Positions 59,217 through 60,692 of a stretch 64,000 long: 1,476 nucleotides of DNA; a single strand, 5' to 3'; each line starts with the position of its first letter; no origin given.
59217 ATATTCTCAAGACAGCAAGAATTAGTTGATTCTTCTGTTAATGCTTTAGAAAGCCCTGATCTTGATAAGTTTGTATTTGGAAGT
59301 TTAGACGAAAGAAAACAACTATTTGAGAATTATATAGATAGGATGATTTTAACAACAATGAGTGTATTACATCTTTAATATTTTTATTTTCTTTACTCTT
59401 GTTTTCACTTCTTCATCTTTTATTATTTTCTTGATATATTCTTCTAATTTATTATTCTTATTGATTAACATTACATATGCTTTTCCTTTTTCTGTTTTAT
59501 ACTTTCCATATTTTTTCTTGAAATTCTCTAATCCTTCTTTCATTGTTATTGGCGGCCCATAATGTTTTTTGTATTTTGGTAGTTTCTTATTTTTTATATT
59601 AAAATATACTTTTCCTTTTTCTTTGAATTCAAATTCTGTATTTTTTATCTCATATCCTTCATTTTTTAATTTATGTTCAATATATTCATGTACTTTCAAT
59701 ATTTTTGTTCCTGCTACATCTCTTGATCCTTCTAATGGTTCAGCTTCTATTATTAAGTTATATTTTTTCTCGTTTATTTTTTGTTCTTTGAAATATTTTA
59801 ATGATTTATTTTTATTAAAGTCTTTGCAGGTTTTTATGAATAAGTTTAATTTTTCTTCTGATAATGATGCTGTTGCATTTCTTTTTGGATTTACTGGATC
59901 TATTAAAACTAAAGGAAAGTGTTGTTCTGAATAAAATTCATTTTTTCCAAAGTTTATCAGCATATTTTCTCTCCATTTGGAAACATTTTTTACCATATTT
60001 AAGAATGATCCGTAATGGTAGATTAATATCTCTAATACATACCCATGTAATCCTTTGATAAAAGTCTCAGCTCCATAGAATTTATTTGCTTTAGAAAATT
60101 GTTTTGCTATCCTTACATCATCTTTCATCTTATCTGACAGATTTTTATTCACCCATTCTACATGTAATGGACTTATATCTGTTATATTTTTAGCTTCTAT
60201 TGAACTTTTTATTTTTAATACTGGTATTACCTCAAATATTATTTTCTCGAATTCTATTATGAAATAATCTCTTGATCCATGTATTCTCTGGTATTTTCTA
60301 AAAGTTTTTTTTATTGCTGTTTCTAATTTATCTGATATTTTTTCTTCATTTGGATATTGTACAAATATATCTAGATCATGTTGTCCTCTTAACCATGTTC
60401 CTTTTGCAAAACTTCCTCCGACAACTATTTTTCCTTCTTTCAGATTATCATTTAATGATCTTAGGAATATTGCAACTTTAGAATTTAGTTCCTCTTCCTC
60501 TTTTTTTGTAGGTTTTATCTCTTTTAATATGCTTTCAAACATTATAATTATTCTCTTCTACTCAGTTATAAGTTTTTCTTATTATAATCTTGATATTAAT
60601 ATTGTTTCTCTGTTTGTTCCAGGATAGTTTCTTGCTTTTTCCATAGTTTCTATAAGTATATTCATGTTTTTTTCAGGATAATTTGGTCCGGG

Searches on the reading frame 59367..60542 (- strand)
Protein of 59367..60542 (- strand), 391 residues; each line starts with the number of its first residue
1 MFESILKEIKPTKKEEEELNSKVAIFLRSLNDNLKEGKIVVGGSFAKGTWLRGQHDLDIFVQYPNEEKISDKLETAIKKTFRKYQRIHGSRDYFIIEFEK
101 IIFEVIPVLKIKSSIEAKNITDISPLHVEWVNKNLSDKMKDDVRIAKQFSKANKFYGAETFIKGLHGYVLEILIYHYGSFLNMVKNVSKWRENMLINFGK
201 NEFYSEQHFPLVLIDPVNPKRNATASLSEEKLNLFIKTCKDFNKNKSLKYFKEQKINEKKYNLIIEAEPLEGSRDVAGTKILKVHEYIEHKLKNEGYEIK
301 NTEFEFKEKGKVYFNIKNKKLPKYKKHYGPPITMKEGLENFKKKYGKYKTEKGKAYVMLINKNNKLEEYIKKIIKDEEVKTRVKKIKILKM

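Call 55: search_protein_families(library=pfam, proteins=[window:59367-60542:-], max_evalue=0.00001)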
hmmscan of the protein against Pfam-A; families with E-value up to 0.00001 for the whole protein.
window:59367-60542:- (391 aa): 4 families
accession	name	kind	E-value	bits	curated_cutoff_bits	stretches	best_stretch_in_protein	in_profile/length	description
PF09249.16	tRNA_NucTransf2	-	1.7e-33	115.6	27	1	141-252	1-113/113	tRNA nucleotidyltransferase, second domain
PF01909.29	NTP_transf_2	-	4e-09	37.2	21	1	26-113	4-75/93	Nucleotidyltransferase domain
PF18144.7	SMODS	-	7.1e-08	33.3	26.5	1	2-121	7-141/164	Second Messenger Oligonucleotide or Dinucleotide Synthetase domain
PF21133.2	CAA_C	-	6.4e-07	29.6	22.2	1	281-375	24-121/144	CCA-adding enzyme, C-terminal domain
